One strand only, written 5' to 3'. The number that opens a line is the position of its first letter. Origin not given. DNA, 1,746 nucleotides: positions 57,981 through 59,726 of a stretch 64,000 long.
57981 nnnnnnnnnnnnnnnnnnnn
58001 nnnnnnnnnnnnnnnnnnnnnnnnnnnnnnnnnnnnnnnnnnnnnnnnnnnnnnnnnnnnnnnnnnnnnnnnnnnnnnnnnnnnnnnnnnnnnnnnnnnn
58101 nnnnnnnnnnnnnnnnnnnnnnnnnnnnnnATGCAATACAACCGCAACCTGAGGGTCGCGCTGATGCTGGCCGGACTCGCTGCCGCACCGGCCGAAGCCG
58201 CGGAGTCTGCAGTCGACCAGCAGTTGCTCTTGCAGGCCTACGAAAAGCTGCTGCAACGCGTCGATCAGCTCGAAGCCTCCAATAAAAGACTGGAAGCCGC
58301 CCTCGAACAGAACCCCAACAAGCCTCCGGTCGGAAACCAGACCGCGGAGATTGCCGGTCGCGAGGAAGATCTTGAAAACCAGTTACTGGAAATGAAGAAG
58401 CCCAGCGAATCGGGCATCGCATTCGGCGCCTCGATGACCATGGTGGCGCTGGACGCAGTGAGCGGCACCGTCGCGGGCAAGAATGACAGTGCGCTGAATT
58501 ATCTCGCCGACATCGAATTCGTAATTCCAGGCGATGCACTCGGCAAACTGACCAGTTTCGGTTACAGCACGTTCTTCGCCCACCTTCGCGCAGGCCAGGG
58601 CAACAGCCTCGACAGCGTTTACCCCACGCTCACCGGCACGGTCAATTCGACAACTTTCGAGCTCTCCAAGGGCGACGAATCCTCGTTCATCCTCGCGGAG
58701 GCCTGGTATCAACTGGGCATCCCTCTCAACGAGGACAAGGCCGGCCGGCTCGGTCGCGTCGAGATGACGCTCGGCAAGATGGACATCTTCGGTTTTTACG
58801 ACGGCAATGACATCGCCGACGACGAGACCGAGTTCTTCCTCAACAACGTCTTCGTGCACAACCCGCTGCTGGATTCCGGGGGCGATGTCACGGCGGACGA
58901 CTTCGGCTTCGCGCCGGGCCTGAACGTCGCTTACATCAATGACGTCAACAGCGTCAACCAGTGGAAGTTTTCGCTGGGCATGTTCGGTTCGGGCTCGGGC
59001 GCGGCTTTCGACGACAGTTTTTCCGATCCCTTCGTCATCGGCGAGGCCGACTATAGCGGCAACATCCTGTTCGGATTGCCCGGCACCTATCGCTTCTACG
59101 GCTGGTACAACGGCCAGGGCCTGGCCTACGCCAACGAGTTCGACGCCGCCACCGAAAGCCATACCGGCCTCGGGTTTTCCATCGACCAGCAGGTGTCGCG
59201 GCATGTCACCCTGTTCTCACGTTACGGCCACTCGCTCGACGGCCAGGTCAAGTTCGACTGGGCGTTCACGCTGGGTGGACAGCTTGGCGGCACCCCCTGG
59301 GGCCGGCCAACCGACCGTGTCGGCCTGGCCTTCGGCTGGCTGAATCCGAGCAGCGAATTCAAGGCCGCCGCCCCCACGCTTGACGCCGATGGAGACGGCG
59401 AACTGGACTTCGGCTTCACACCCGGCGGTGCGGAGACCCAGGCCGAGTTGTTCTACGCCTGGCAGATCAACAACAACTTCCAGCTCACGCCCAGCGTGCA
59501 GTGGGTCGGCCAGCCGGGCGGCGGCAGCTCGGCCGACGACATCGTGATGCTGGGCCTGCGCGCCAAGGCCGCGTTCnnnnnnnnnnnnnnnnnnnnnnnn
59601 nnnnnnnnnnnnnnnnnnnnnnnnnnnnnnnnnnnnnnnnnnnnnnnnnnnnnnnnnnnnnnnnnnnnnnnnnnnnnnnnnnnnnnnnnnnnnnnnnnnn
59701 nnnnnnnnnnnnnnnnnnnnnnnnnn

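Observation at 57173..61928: Fur-boxed iron locus coupling an OprB-like porin to Feo: hemP-bfd-small Cys protein-porin-feoB-feoA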

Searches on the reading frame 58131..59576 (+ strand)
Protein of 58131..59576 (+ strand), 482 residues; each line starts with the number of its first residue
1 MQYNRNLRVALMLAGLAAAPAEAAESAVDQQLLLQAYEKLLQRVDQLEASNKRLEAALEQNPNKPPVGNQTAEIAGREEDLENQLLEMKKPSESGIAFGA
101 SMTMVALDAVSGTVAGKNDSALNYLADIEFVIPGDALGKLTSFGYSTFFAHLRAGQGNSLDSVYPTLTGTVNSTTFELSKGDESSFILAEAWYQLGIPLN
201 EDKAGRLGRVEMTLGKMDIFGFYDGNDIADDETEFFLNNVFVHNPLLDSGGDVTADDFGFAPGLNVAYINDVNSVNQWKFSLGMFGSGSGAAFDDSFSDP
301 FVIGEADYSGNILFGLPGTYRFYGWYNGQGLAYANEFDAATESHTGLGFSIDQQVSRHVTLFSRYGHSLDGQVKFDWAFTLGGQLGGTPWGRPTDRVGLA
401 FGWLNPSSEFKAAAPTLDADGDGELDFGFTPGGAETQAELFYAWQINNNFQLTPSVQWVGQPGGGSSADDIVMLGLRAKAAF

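Call 8: search_protein_families(library=pfam, proteins=[window:58131-59576:+], max_evalue=0.01)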
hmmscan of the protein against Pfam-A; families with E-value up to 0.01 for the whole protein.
window:58131-59576:+ (482 aa): 2 families
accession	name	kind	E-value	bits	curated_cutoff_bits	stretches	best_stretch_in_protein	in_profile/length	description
PF04966.18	OprB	-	2e-25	90.4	22.9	1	207-482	78-372/372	Carbohydrate-selective porin, OprB family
PF08614.16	ATG16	-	0.0035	18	33.7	1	32-80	19-67/200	Autophagy protein 16 (ATG16)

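Call 9: search_protein_families(library=ncbifam, proteins=[window:58131-59576:+], max_evalue=0.01)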
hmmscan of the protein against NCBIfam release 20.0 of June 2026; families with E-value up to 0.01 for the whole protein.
window:58131-59576:+ (482 aa): 1 family
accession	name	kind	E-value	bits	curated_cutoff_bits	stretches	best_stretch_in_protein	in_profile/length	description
NF010527.0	PRK13922.6-2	equivalog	0.0017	17.7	289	1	20-102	46-128/249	rod shape-determining protein MreC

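Call 16: find_related_loci(query=window:58131-59576:+, collection=genome_contigs, flank=5000)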
Query window:58131-59576:+ (482 aa) in genome_contigs; peptide patterns used: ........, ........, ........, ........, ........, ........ (x = any residue, [..] = any of these).
50 stretches matched a pattern; 4 encode a relative of the query (tblastn E <= 1e-3); 3 distinct loci.
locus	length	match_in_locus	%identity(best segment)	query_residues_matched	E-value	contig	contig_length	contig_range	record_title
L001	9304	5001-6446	72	1-482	0e+0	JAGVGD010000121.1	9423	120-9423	MAG: Thiobacillus sp. isolate DeMMO2_16 c_000000012955, whole genome shotgun sequence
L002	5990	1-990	88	153-482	0e+0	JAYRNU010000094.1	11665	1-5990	MAG: Thiobacillus sp. isolate XM2_XAASGE4bin.36 k141_866771, whole genome shotgun sequence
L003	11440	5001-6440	88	1-482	3e-172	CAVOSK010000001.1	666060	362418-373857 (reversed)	MAG: uncultured beta proteobacterium isolate MFD09964.bin.1.98 genome assembly, contig: contig_14581, whole genome shotg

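Call 17: find_homologous_proteins(query=window:58131-59576:+, max_evalue=0.00001)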
Query window:58131-59576:+ (482 aa): 691 proteins with E <= 0.00001 among 8000 candidates; the best 120 are listed.
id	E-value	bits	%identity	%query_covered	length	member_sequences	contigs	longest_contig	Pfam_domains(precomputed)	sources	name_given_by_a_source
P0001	5.1e-292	987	90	100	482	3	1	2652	PF04966.19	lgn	-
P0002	4.6e-275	931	85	100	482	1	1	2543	PF04966.19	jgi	-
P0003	9.0e-275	930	86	100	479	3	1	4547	PF04966.19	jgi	-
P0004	3.5e-274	928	86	100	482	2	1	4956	PF04966.19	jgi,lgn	jgi:high affinity Mn2+ porin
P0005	2.4e-272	922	85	100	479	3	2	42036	PF04966.19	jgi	jgi:high affinity Mn2+ porin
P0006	1.6e-265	900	82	100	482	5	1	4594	PF04966.19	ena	-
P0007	6.2e-265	898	82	100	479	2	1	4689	PF04966.19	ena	-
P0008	3.6e-262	889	80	100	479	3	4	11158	PF04966.19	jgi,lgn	jgi:high affinity Mn2+ porin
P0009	7.5e-262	888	80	100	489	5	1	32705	PF04966.19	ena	-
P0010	8.5e-258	874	80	99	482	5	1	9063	PF04966.19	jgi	-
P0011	2.5e-257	873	80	100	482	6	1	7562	PF04966.19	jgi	jgi:high affinity Mn2+ porin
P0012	2.9e-231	787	72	100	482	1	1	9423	PF04966.19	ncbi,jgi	jgi:hypothetical protein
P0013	2.1e-216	738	68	100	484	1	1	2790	PF04966.19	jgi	jgi:hypothetical protein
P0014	6.2e-214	730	67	100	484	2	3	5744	PF04966.19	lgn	-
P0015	1.4e-210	719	66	100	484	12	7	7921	PF04966.19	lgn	-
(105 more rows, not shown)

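Call 19: find_related_loci(query=A1, collection=genome_contigs, flank=8000)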
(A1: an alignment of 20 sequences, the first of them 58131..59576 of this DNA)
Query A1 (482 aa) in genome_contigs; peptide patterns used: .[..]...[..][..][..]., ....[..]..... (x = any residue, [..] = any of these).
599 stretches matched a pattern (row limit reached: there are more); 418 encode a relative of the query (tblastn E <= 1e-3); the best 80 are kept; 80 distinct loci.
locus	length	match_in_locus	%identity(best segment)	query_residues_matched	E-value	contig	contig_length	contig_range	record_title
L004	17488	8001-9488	78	1-482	0e+0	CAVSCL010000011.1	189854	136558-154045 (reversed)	MAG: uncultured beta proteobacterium isolate MFD02809.bin.2.1 genome assembly, contig: contig_124684, whole genome shotg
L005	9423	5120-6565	72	1-482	0e+0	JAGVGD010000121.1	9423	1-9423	MAG: Thiobacillus sp. isolate DeMMO2_16 c_000000012955, whole genome shotgun sequence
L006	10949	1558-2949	67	24-482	0e+0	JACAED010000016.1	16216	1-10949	MAG: Hydrogenophilaceae bacterium isolate L.E.AP.33 k119_256754, whole genome shotgun sequence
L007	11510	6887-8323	60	1-482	0e+0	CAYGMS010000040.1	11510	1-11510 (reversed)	MAG TPA_asm: uncultured Thiobacillus sp. isolate ERP113451_co4_95 genome assembly, contig: NODE_3618_length_11510_cov_11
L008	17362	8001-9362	56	36-482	7e-166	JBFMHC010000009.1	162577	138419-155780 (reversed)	MAG: Pseudomonadota bacterium isolate MAG313 MAG313_9, whole genome shotgun sequence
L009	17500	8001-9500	51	9-482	3e-155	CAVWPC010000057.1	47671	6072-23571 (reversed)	MAG: uncultured beta proteobacterium isolate MFD05442.bin.2.240 genome assembly, contig: contig_84251, whole genome shot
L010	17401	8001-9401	53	9-482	3e-154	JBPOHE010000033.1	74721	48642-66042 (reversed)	MAG: Pseudomonadota bacterium isolate MAG_190 c_000000104720, whole genome shotgun sequence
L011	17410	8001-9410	50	24-482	2e-143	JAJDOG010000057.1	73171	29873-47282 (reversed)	MAG: Betaproteobacteria bacterium isolate MASabin.6 k141_1509996, whole genome shotgun sequence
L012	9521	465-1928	49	5-482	1e-140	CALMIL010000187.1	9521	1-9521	MAG TPA_asm: uncultured Burkholderiales bacterium isolate SRR2107173_bin.55_CONCOCT_v1.1_MAG genome assembly, contig: ER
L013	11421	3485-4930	49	5-476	1e-140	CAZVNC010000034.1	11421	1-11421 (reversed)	MAG TPA_asm: uncultured Ideonella sp. isolate SRP298887_co1_22 genome assembly, contig: NODE_6183_length_11421_cov_6.259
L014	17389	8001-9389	47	9-482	7e-138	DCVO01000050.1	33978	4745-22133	MAG TPA_asm: Thiobacillus sp. UBA2186 UBA2186_contig_3333, whole genome shotgun sequence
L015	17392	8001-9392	46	9-482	5e-138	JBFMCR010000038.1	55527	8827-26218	MAG: Pseudomonadota bacterium isolate MAG198 MAG198_38, whole genome shotgun sequence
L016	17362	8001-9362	50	8-482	3e-136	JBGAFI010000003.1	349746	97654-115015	MAG: Thiobacillaceae bacterium isolate MAG_MBR_H125.8 MBRH125-8_opera_contig_222, whole genome shotgun sequence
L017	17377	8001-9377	51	12-482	4e-135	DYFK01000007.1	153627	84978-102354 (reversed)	MAG TPA_asm: Hydrogenophilus sp. isolate BE2011_66_48 Afr_mines_BE2011_25_length_153627_cov_17_875374, whole genome shot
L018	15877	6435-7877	48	5-482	5e-131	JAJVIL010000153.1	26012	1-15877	MAG: Burkholderiaceae bacterium isolate Bin_7R c_000000004417, whole genome shotgun sequence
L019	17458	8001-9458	46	5-482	4e-134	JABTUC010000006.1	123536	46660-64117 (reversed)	MAG: Ideonella sp. isolate H3_PRO2 seq006, whole genome shotgun sequence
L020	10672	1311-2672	46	11-482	8e-126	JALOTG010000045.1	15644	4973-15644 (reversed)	MAG: Thiobacillaceae bacterium isolate Prado227 scaffold_3247, whole genome shotgun sequence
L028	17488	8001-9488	43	11-482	7e-121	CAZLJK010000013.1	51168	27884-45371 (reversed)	MAG TPA_asm: uncultured Sulfuricella sp. isolate SRP062349_co5_237 genome assembly, contig: NODE_129_length_51168_cov_49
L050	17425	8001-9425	42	29-482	1e-112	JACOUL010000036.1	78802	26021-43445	MAG: Burkholderiales bacterium isolate NC_groundwater_71_Ag_B-0.1um_55_24 GD18-4_B1_scaffold_1150005, whole genome shotg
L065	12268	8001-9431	41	4-482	1e-109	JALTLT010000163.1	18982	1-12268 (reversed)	MAG: Gammaproteobacteria bacterium isolate S139_metabat1_scaf2bin.067 S139_NODE_2283_length_18982_cov_7.383347, whole ge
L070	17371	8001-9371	44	17-482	2e-108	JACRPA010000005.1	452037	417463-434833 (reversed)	MAG: Rhodocyclales bacterium isolate NC_groundwater_1975_Pr3_S-0.2um_66_25 scaffold_61032, whole genome shotgun sequence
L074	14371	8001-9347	44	29-482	2e-108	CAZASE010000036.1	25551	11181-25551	MAG TPA_asm: uncultured Rhodocyclaceae bacterium isolate binchicken_co322_158 genome assembly, contig: NODE_2952_length_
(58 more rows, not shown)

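Call 23: search_protein_families(library=pfam, proteins=[L070:9805-11289:+, L019:9480-10043:+, L028:6428-6964:-, L065:9440-9796:+, L050:11172-12002:+, L009:10755-12161:+, L005:6575-7762:+, L020:4150-5469:+, L020:2677-3876:+, L074:12023-12277:+], max_evalue=0.001)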
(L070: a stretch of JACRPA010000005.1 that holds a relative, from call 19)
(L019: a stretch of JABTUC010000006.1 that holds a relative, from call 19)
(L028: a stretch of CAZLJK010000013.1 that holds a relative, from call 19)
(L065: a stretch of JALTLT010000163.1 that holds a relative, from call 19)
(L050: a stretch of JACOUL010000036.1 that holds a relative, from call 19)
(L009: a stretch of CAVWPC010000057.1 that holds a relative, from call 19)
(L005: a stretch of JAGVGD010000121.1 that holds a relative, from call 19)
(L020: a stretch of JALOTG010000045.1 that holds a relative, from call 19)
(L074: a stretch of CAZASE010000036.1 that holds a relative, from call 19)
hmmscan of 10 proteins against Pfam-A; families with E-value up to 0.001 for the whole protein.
L070:9805-11289:+ (495 aa): 1 family
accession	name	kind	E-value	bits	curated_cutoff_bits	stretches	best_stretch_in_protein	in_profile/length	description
PF12801.12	Fer4_5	-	4.9e-12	46.1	22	2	108-147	3-43/48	4Fe-4S binding domain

L019:9480-10043:+ (188 aa): 1 family
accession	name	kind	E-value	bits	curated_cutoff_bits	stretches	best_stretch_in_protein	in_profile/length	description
PF10634.15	Iron_transport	-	1.5e-67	226.9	21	1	30-181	2-150/150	Fe2+ transport protein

L028:6428-6964:- (179 aa): 1 family
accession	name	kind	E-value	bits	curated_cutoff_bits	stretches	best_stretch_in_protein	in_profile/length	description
PF00210.30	Ferritin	-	2.1e-35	122.1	24.5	1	27-160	2-139/142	Ferritin-like domain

L065:9440-9796:+ (119 aa): 1 family
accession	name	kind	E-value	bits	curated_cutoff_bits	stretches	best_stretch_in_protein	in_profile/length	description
PF13473.12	Cupredoxin_1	-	3.1e-28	98.3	27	1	19-118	6-104/104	Cupredoxin-like domain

L050:11172-12002:+ (277 aa): 1 family
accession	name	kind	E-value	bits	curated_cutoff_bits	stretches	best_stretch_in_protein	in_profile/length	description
PF03239.20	FTR1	-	2.6e-34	119.3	25.3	1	4-256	1-262/284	Iron permease FTR1 family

L009:10755-12161:+ (469 aa): 3 families
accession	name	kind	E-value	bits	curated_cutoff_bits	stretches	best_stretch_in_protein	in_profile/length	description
PF06537.16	DHOR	-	1.2e-100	337.8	22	1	32-469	5-499/499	Di-haem oxidoreductase, putative peroxidase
PF00034.26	Cytochrom_C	-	6.1e-11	43.9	21.3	1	337-469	3-89/90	Cytochrome c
PF13442.11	Cytochrome_CBB3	-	0.0001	23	27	0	91-112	9-29/68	Cytochrome C oxidase, cbb3-type, subunit III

L005:6575-7762:+ (396 aa): 1 family
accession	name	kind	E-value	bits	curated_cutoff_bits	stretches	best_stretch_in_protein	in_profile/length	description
PF09375.15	Peptidase_M75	-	1.7e-79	267.8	23.5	1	50-377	2-286/288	Imelysin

L020:4150-5469:+ (440 aa): 1 family
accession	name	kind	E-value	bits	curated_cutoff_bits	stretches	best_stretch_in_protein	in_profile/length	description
PF10087.14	DUF2325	-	2.3e-24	85.8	33.6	1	332-424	1-93/94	Uncharacterized protein conserved in bacteria (DUF2325)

L020:2677-3876:+ (400 aa): 3 families
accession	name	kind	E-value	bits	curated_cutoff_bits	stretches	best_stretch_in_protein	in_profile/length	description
PF03150.19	CCP_MauG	-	2e-39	136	25.6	1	40-211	2-148/149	Di-haem cytochrome c peroxidase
PF00034.26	Cytochrom_C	-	4.1e-08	34.9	21.3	0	372-388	73-89/90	Cytochrome c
PF13442.11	Cytochrome_CBB3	-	0.00011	22.9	27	0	219-251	5-30/68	Cytochrome C oxidase, cbb3-type, subunit III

L074:12023-12277:+ (85 aa): 0 families

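Call 44: search_solved_structures(query=A1, max_evalue=1, show_alignments=1)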
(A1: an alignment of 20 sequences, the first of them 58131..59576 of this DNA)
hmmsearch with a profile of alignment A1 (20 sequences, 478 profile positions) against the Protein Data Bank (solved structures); distinct sequences matched with E-value up to 1: 35.
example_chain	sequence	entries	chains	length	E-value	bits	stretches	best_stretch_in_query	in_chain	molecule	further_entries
4gey_A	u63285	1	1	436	1.7e-15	59.9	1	318-478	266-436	Porin B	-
4gf4_A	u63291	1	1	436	5.3e-15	58.3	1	318-478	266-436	Porin B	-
5apq_A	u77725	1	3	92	0.0045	19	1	27-85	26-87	GENERAL CONTROL PROTEIN GCN4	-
5aps_A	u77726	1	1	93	0.0058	18.6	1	27-85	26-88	GENERAL CONTROL PROTEIN GCN4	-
5apt_A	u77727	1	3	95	0.006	18.5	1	27-85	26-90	GENERAL CONTROL PROTEIN GCN4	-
5apw_A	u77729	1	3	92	0.0074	18.2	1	27-85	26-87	GENERAL CONTROL PROTEIN GCN4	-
2xzr_A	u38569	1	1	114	0.0074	18.2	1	5-90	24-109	IMMUNOGLOBULIN-BINDING PROTEIN EIBD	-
5apu_A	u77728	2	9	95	0.0081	18.1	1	27-85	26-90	GENERAL CONTROL PROTEIN GCN4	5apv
5apx_A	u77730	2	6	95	0.011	17.6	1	27-85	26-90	GENERAL CONTROL PROTEIN GCN4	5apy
1u2u_A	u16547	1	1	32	0.18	13.7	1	34-60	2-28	General control protein GCN4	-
6ys4_A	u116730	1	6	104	0.21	13.5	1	25-86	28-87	Spindle assembly abnormal protein 6 homolog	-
9l3r_B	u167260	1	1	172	0.21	13.4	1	25-88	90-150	Phosphatidylinositol 3-kinase regulatory subunit alpha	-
5vlr_B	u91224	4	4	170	0.23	13.3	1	25-88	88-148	Phosphatidylinositol 3-kinase regulatory subunit alpha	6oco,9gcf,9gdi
6ec0_A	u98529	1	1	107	0.25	13.2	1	35-107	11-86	Keratin 1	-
9r1o_A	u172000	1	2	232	0.25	13.2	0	7-85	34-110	sc-apCC-6-DPH-NR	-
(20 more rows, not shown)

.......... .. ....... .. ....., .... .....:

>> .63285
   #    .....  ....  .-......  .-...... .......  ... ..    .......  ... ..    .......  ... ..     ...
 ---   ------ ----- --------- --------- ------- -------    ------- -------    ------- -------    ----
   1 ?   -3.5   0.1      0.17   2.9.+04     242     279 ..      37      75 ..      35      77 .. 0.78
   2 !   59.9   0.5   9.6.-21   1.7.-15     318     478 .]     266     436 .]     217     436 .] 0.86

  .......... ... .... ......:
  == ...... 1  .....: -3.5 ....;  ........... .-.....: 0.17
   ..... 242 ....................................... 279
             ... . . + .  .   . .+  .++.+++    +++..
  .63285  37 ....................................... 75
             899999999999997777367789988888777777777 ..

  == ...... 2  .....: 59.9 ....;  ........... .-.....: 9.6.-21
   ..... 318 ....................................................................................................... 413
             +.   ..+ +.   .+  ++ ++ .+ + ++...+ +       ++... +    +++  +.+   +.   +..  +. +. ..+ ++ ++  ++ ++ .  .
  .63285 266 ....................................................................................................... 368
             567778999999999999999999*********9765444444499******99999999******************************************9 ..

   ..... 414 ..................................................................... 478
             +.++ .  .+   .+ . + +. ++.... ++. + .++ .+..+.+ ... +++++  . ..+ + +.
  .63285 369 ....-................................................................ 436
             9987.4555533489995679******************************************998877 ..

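Call 53: search_protein_families(library=pfam, proteins=[L074:12023-12277:+, L007:6553-6795:+], max_evalue=10)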
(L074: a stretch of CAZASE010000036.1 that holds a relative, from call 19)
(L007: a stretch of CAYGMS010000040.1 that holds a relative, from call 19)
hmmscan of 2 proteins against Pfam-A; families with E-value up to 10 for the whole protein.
L074:12023-12277:+ (85 aa): 2 families
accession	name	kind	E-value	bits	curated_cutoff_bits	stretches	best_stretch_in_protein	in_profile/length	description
PF10304.15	RTP1_C2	-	0.073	13.2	21.1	1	46-66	13-33/34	Required for nuclear transport of RNA pol II C-terminus 2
PF04632.18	FUSC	-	0.086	11.9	30.9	1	4-81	206-288/660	Fusaric acid resistance protein family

L007:6553-6795:+ (81 aa): 1 family
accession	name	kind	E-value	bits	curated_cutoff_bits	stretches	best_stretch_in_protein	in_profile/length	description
PF10442.14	FIST_C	-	0.11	13.1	28.5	1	7-68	60-114/131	FIST C domain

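Call 55: predict_structure(alignment_id=A3)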
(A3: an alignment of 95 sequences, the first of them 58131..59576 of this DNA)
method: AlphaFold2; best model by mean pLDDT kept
length: 482 residues; sequences in the alignment: 95
mean_pLDDT: 78.9   pTM: 0.73
mean pLDDT of the five models: 78.9, 78.9, 77.7, 77.6, 77.3
residues with pLDDT >= 90: 209; 70-90: 151; 50-70: 57; < 50: 65
segments of 3 or more residues with pLDDT < 50: 1-9, 11-31, 62-93
pLDDT, mean of each block of 10 residues (from residue 1): 41 39 38 59 71 69 41 27 33 69 92 88 89 70 74 82 81 61 75 90 88 90 83 81 68 66 94 90 87 80 94 90 92 87 92 93 93 92 94 94 94 94 92 94 94 95 90 94 88
secondary structure, 60 per line:
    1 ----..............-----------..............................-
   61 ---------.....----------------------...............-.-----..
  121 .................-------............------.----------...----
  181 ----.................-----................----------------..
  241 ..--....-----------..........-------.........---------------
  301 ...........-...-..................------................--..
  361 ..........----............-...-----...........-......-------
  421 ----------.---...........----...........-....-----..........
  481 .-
elements in order: H5-18 H30-59 H70-74 E97-111 E119-133 H134-137 E145-156 E185-201 E207-218 H219-222 H239-242 H245-248 E260-269 E277-285 E301-311 E317-331 E341-356 E359-370 E375-386 E396-406 H408-413 E435-445 E450-460 E471-481

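Call 59: fold_search(model_id=the predicted structure, library=pdb)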
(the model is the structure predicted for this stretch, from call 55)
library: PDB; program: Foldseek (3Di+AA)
matches with E <= 10: 915; with E <= 0.001: 246
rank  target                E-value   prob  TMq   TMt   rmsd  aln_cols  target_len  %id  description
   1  4gey                  9.9e-19  1.00  0.63  0.71   5.5       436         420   18  High pH structure of Pseudomonas putida OprB (released 2012-10-24)
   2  4gf4                  4.0e-10  1.00  0.45  0.69   6.2       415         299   13  Low pH structure of Pseudomonas putida OprB (released 2012-10-24)
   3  8bym_A                4.1e-09  1.00  0.44  0.63   8.0       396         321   11  Outer membrane attachment porin OmpM1 from Veillonella parvula (released 2023-11-08)
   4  7acg                  5.1e-09  1.00  0.41  0.43  10.3       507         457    9  In meso structure of the alginate exporter, AlgE, from Pseudomonas aeruginosa in 9.8 monoacylglycerol (released 2020-12-16)
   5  8byt_A                6.3e-09  1.00  0.45  0.66   8.0       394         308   11  Outer membrane attachment porin OmpM1 from Veillonella parvula, C3 symmetry (released 2023-11-08)
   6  8q2o                  6.3e-09  1.00  0.40  0.42  10.5       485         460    9  Structure of alginate transporter AlgE from P. aeruginosa PAO1 by using Se-MAG for the the lipid cubic phase crystalliza (released 2024-05-15)
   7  5o78_A                7.4e-09  1.00  0.47  0.65   6.8       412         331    9  Crystal structure of Omp35 from Enterobacter aerogenes (released 2018-06-20)
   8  4kr8_C                8.7e-09  1.00  0.48  0.64   6.6       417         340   12  Salmonella typhi OmpF complex with Daunomycin (released 2014-05-28)
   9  8bys_A                1.3e-08  1.00  0.44  0.62   9.2       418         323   11  Outer membrane attachment porin OmpM1 from Veillonella parvula, native (released 2023-11-08)
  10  4afk                  1.3e-08  1.00  0.43  0.47  10.0       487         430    9  In meso structure of alginate transporter, AlgE, from Pseudomonas aeruginosa, PAO1 (released 2013-02-06)
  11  8rqp                  1.6e-08  1.00  0.39  0.41  10.6       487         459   11  In meso structure of the alginate exporter, AlgE, from Pseudomonas aeruginosa in 7.10 monoacylglycerol (released 2024-04-03)
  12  8pz4                  2.1e-08  1.00  0.40  0.41  10.7       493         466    8  Structure of alginate transporter, AlgE, solved at wavelength 2.755 A (released 2023-10-25)
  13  6eus_A                3.8e-08  1.00  0.43  0.57   7.4       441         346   11  Crystal structure of the outer membrane channel DcaP of Acinetobacter baumannii (released 2018-11-14)
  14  6zhp                  4.0e-08  1.00  0.45  0.60   6.5       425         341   11  Crystal structure of OmpF porin soaked in ciprofloxacin metaloantibiotic (released 2021-05-05)
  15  8bys_B                4.3e-08  1.00  0.44  0.61   9.5       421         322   11  Outer membrane attachment porin OmpM1 from Veillonella parvula, native (released 2023-11-08)
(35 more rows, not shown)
